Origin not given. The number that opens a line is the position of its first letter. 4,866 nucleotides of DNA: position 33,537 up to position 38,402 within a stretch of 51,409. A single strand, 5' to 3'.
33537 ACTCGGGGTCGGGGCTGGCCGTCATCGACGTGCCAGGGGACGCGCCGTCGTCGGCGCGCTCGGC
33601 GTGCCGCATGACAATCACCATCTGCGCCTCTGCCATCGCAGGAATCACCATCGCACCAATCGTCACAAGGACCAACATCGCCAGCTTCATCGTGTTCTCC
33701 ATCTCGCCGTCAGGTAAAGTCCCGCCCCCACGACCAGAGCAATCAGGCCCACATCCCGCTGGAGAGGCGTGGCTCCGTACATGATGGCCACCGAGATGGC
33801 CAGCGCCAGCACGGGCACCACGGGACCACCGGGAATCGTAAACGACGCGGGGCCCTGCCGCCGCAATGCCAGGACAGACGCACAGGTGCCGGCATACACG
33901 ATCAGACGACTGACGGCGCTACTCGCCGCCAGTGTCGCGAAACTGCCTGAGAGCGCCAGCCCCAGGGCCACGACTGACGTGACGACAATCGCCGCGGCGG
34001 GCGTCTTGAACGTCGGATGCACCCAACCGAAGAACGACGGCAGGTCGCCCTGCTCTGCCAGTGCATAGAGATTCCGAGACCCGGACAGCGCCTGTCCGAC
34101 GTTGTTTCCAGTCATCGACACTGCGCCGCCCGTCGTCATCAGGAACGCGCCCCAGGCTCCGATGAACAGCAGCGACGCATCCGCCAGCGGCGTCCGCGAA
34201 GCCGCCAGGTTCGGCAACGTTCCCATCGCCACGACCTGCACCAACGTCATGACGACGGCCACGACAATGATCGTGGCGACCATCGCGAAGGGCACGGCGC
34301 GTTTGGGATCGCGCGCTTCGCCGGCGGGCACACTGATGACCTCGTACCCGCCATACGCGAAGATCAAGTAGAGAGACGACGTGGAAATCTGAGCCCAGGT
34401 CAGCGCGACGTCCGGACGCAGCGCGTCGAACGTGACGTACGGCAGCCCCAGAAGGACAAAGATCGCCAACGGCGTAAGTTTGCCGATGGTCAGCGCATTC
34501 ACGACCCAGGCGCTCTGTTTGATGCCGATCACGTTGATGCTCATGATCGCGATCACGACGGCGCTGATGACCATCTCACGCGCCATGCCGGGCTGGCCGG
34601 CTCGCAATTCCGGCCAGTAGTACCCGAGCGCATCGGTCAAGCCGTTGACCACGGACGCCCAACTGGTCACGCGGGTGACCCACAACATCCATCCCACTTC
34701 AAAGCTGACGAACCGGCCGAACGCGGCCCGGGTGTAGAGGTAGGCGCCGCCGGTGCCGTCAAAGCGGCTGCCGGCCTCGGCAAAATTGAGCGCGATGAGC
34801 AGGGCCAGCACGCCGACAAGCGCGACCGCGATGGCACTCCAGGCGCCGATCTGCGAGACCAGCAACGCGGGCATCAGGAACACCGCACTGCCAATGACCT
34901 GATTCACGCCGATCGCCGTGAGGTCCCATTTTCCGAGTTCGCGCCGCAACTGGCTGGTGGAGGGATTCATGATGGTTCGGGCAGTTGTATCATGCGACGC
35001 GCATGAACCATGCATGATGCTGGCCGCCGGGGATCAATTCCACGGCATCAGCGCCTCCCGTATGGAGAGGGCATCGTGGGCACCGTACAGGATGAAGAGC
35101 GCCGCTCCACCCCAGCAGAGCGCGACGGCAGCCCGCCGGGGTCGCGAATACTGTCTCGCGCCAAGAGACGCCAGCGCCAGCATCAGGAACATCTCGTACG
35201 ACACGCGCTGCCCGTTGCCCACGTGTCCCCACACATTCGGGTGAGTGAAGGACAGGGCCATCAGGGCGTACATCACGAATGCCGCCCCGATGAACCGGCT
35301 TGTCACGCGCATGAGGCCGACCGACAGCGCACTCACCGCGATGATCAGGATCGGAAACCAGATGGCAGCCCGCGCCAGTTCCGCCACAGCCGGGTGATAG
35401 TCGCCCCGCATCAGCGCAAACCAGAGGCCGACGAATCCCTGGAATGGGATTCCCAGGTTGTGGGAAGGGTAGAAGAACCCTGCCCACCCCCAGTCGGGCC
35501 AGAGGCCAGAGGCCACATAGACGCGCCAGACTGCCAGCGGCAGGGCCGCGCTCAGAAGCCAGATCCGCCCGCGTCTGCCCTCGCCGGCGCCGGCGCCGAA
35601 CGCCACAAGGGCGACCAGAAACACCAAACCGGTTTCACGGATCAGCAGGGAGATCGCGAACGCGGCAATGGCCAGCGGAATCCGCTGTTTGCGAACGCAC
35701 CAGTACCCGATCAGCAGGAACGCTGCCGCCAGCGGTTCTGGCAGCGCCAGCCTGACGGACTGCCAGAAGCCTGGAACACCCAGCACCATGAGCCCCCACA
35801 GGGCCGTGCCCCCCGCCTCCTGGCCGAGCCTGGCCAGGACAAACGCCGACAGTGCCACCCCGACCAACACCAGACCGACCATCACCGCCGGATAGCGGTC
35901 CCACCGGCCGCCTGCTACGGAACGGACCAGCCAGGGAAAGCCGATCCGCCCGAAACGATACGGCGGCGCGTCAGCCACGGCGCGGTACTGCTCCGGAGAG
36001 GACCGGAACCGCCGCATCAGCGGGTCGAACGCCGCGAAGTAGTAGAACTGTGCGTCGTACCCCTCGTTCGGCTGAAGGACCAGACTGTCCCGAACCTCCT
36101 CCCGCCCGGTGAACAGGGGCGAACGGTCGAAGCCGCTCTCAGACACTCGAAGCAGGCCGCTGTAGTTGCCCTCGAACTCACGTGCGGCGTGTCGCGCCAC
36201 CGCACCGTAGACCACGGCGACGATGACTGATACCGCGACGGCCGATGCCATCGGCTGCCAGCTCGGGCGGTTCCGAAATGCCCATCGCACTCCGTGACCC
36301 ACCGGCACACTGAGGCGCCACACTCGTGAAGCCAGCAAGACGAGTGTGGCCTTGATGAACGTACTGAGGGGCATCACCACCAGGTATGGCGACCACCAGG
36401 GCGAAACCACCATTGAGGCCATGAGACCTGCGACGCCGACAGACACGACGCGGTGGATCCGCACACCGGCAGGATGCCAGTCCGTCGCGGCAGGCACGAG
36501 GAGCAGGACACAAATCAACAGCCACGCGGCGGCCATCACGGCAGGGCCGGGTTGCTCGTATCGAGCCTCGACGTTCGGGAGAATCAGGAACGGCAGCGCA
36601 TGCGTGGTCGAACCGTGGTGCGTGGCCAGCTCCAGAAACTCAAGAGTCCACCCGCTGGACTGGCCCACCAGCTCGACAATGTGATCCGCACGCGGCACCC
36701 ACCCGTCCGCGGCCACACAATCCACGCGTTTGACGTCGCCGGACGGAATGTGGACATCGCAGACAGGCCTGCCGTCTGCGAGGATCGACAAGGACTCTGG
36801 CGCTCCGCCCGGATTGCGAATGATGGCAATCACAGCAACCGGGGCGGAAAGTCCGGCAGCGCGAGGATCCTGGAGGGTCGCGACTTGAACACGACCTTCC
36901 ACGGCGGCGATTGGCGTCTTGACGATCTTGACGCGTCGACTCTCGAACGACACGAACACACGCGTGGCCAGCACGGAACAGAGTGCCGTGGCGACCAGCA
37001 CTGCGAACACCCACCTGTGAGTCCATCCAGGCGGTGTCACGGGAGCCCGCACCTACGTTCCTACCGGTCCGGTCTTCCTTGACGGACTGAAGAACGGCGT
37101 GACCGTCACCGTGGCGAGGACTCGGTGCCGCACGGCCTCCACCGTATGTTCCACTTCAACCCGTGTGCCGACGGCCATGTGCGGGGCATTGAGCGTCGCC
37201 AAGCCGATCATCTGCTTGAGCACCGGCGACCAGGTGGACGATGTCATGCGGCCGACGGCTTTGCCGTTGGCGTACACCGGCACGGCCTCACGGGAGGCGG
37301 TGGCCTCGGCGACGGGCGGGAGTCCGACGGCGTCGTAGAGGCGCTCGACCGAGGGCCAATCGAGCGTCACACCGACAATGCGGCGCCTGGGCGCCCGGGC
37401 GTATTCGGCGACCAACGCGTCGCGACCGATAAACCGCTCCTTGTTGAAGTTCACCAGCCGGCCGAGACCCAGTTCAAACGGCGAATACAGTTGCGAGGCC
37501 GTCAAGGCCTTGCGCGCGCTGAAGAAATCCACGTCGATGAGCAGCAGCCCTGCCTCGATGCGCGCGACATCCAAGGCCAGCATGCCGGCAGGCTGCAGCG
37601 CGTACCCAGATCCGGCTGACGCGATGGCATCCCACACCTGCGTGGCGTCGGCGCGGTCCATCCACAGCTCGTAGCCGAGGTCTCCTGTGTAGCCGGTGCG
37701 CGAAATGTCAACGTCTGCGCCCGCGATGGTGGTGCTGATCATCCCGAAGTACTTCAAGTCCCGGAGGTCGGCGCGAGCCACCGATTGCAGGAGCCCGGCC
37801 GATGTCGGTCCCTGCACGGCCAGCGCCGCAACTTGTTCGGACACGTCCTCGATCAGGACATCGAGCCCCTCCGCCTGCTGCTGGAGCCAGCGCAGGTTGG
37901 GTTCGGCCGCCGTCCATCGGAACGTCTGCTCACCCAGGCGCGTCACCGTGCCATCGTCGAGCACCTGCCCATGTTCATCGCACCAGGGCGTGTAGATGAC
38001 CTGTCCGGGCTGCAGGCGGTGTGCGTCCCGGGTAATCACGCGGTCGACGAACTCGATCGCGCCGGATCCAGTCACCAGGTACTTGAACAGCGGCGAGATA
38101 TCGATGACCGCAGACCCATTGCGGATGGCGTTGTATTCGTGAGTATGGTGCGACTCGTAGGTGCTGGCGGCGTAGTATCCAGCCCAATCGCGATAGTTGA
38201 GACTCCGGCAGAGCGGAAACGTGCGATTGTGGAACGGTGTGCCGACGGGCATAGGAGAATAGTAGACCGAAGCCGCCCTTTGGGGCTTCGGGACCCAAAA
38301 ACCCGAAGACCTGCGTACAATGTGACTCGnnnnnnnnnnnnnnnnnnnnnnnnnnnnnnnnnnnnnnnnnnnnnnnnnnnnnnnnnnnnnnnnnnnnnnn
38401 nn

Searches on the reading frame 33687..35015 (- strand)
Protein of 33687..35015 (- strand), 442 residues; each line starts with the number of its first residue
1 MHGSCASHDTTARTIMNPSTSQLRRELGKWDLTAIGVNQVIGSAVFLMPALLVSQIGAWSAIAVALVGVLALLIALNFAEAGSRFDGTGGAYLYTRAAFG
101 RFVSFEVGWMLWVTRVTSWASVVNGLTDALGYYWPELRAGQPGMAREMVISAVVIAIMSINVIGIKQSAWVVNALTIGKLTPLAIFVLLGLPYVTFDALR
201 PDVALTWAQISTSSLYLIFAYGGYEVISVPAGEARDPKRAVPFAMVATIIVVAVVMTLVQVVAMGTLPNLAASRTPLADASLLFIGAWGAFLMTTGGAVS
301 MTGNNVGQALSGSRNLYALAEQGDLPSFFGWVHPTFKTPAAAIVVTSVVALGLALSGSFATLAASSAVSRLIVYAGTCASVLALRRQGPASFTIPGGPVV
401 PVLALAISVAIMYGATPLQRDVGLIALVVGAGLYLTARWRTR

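Call 83: search_protein_families(library=pfam, proteins=[window:33687-35015:-], max_evalue=0.00001)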
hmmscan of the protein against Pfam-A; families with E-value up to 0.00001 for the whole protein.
window:33687-35015:- (442 aa): 2 families
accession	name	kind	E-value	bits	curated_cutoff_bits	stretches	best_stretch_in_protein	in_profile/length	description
PF13520.12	AA_permease_2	-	2.8e-41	142.3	27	1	27-412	1-401/427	Amino acid permease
PF00324.27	AA_permease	-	3.3e-24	85.9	24.6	1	33-416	3-423/470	Amino acid permease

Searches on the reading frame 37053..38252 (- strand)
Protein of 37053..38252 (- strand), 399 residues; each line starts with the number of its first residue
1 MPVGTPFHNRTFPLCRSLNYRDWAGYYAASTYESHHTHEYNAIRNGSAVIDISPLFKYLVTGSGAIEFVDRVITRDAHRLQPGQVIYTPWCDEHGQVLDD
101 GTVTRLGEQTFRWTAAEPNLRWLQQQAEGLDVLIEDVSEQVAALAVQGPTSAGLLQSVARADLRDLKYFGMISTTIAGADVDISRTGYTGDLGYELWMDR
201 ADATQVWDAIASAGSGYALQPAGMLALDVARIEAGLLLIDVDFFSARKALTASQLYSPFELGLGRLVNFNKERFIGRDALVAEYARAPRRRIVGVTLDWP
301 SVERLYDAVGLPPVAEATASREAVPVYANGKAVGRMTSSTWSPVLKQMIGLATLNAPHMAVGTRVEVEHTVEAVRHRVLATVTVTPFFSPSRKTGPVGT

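Call 93: search_protein_families(library=pfam, proteins=[window:37053-38252:-], max_evalue=0.00001)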
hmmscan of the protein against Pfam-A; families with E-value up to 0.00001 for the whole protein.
window:37053-38252:- (399 aa): 2 families
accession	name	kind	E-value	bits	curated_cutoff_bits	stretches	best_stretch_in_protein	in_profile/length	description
PF01571.26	GCV_T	-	1.5e-60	205.1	25.6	1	20-246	12-244/255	Aminomethyltransferase folate-binding domain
PF08669.17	GCV_T_C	-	1.7e-13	50.7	25.9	1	309-388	4-79/80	Glycine cleavage T-protein C-terminal barrel domain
